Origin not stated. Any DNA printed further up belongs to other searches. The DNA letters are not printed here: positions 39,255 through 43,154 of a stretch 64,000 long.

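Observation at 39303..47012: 2569-aa secreted, cysteine-rich, modular giant protein with CBM-like and PKD-like modules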

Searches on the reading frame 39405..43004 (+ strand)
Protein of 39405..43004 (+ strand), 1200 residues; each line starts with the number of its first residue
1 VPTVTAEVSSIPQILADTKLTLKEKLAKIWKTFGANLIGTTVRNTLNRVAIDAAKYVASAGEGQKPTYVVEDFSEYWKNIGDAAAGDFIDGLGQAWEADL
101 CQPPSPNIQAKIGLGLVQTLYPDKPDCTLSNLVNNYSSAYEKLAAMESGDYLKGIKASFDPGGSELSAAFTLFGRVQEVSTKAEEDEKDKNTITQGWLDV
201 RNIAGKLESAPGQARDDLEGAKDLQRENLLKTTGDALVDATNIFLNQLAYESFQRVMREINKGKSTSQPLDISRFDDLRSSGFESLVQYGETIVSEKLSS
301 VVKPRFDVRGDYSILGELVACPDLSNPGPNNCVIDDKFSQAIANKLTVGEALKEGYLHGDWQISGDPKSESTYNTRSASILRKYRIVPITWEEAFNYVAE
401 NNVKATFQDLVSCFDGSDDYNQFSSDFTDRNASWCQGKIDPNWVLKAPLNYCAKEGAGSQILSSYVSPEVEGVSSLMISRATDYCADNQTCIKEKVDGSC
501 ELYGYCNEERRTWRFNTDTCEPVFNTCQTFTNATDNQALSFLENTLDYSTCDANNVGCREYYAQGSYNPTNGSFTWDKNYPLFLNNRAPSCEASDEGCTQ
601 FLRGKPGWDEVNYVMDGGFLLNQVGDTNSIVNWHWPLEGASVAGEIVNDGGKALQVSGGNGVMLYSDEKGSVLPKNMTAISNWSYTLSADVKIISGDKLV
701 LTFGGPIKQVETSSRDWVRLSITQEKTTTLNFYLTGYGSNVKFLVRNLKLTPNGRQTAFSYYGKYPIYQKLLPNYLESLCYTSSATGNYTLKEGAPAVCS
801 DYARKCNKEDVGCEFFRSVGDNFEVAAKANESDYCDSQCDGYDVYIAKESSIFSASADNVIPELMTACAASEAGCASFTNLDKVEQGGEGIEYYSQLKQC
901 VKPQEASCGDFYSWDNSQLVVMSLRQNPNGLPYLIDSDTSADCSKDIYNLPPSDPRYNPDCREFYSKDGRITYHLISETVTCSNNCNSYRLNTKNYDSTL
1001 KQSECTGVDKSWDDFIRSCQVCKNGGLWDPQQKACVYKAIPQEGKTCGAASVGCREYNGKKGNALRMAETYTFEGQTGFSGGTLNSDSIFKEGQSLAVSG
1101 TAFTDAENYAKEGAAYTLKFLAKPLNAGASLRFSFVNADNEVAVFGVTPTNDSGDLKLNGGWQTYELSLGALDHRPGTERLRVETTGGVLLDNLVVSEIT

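Call 45: predict_structure(alignment_id=A2)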
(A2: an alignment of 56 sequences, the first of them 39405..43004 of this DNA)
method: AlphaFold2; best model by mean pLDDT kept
length: 1200 residues; sequences in the alignment: 56
mean_pLDDT: 61.2   pTM: 0.30
mean pLDDT of the five models: 61.2, 61.1, 58.3, 57.0, 54.5
residues with pLDDT >= 90: 177; 70-90: 326; 50-70: 200; < 50: 497
segments of 3 or more residues with pLDDT < 50: 1-34, 54-74, 95-100, 102-125, 127-129, 131-212, 224-321, 323-330, 445-551, 572-574, 588-603, 766-774, 786-788, 801-847, 856-865, 1057-1063
pLDDT, mean of each block of 10 residues (from residue 1): 30 43 46 48 53 47 37 52 55 48 31 24 46 40 36 29 28 36 42 33 37 51 45 37 42 41 30 36 31 36 30 38 48 57 62 77 74 71 64 81 82 66 73 64 39 31 37 40 39 40 31 27 30 34 32 53 52 54 53 35 52 83 87 87 92 93 91 79 86 95 88 94 87 94 94 79 49 52 53 60 35 34 31 29 45 54 50 79 71 85 84 82 90 85 83 68 88 89 89 82 88 87 86 88 79 55 60 82 84 84 92 86 91 95 90 90 87 88 94 82
secondary structure, 60 per line:
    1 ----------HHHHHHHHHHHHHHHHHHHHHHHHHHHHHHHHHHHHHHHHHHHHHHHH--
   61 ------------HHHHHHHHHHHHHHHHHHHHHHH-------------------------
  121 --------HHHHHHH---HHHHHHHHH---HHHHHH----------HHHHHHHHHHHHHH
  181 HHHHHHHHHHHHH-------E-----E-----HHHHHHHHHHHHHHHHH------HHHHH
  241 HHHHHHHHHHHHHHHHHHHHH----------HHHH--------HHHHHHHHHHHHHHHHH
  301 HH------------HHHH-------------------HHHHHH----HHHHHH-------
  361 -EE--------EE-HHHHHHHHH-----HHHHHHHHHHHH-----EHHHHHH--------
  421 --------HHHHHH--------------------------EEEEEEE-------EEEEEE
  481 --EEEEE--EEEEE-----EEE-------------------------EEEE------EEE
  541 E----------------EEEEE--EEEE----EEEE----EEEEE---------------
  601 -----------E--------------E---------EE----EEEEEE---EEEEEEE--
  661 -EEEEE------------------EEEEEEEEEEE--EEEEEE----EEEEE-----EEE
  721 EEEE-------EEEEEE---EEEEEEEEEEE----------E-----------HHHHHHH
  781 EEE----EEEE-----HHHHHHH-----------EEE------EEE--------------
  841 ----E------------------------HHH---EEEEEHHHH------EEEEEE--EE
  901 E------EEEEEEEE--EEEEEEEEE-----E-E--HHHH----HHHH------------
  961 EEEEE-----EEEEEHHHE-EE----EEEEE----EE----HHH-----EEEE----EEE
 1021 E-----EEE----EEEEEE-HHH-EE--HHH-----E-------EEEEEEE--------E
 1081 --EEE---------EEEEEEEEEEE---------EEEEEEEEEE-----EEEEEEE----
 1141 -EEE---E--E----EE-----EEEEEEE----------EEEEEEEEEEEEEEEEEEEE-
elements in order (helices of 4 or more, strands of 3 or more residues): H11-58 H73-95 H129-135 H139-147 H151-156 H167-193 H213-229 H236-261 H272-275 H284-302 H315-318 H338-343 H348-353 H375-383 H389-400 H407-412 H429-434 E461-467 E475-480 E483-487 E490-494 E500-502 E528-531 E538-541 E558-562 E565-568 E573-576 E581-585 E643-648 E652-658 E662-666 E685-695 E698-703 E708-712 E718-724 E732-737 E741-751 H774-780 E781-783 E788-791 H797-803 E815-817 E824-826 E876-880 H881-884 E891-896 E899-901 E908-915 E918-926 H937-940 H945-948 E961-965 E971-975 E987-991 E1010-1013 E1018-1021 E1027-1029 E1034-1039 E1065-1071 E1083-1085 E1095-1105 E1115-1124 E1130-1136 E1142-1144 E1163-1169 E1180-1199

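Call 48: fold_search(model_id=the predicted structure, library=pdb)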
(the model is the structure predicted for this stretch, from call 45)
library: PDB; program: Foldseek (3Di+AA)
matches with E <= 10: 1654; with E <= 0.001: 192
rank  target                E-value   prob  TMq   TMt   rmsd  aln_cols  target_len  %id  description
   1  8w7n                  1.6e-09  1.00  0.08  0.09  32.0       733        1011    9  Crystal structure of the in-cell Cry1Aa purified from Bacillus thuringiensis (released 2024-03-06)
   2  9qxq                  3.1e-09  1.00  0.08  0.09  33.6       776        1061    8  native structure of full-length pesticidal protein Cry1Ca18 at pH9, from crystals formed in vivo (released 2026-02-11)
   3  9h99                  9.9e-09  1.00  0.07  0.08  34.0       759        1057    8  Native structure of the full-length pesticidal protein Cry1Ca18 at pH7, from crystals formed in vivo (released 2025-11-12)
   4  4w8j                  2.0e-08  1.00  0.08  0.09  32.2       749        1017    7  Structure of the full-length insecticidal protein Cry1Ac reveals intriguing details of toxin packaging into in vivo form (released 2014-09-17)
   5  4xup_F                3.5e-08  1.00  0.08  0.26  24.3       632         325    9  Structure of the N-terminal CBM22-1-CBM22-2 tandem domain from Paenibacillus barcinonensis Xyn10C (released 2015-06-03)
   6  4xup_D                3.7e-08  1.00  0.08  0.27  24.4       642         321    9  Structure of the N-terminal CBM22-1-CBM22-2 tandem domain from Paenibacillus barcinonensis Xyn10C (released 2015-06-03)
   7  9vql_A                4.8e-08  1.00  0.09  0.12  29.0       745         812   10  Cryo-EM structure of the dimeric Elapor1 mutant (released 2025-07-23)
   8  9jsl_E                5.4e-08  1.00  0.10  0.20  17.5       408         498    7  Clostridium perfringens iota toxin pore Ib in prepore V state (released 2025-05-14)
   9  9jsg                  6.3e-08  1.00  0.09  0.19  38.6       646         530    8  Clostridium perfringens iota toxin pore Ib in pore state (released 2025-05-14)
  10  9jsl_D                7.0e-08  1.00  0.10  0.23  15.8       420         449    9  Clostridium perfringens iota toxin pore Ib in prepore V state (released 2025-05-14)
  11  9vql_B                7.4e-08  1.00  0.08  0.12  27.6       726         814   11  Cryo-EM structure of the dimeric Elapor1 mutant (released 2025-07-23)
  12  4xup_A                9.2e-08  1.00  0.09  0.26  23.6       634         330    9  Structure of the N-terminal CBM22-1-CBM22-2 tandem domain from Paenibacillus barcinonensis Xyn10C (released 2015-06-03)
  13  6qev_B                9.7e-08  1.00  0.10  0.09  28.1       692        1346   10  EngBF DARPin Fusion 4b B6 (released 2019-11-06)
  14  9jsk_C                1.0e-07  1.00  0.10  0.21  17.4       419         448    9  Clostridium perfringens iota toxin pore Ib in prepore IV state (released 2025-05-14)
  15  9jsk_F                1.2e-07  1.00  0.10  0.20  18.5       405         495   10  Clostridium perfringens iota toxin pore Ib in prepore IV state (released 2025-05-14)
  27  4xup_B                1.9e-07  1.00  0.10  0.29  23.7       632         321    8  Structure of the N-terminal CBM22-1-CBM22-2 tandem domain from Paenibacillus barcinonensis Xyn10C (released 2015-06-03)
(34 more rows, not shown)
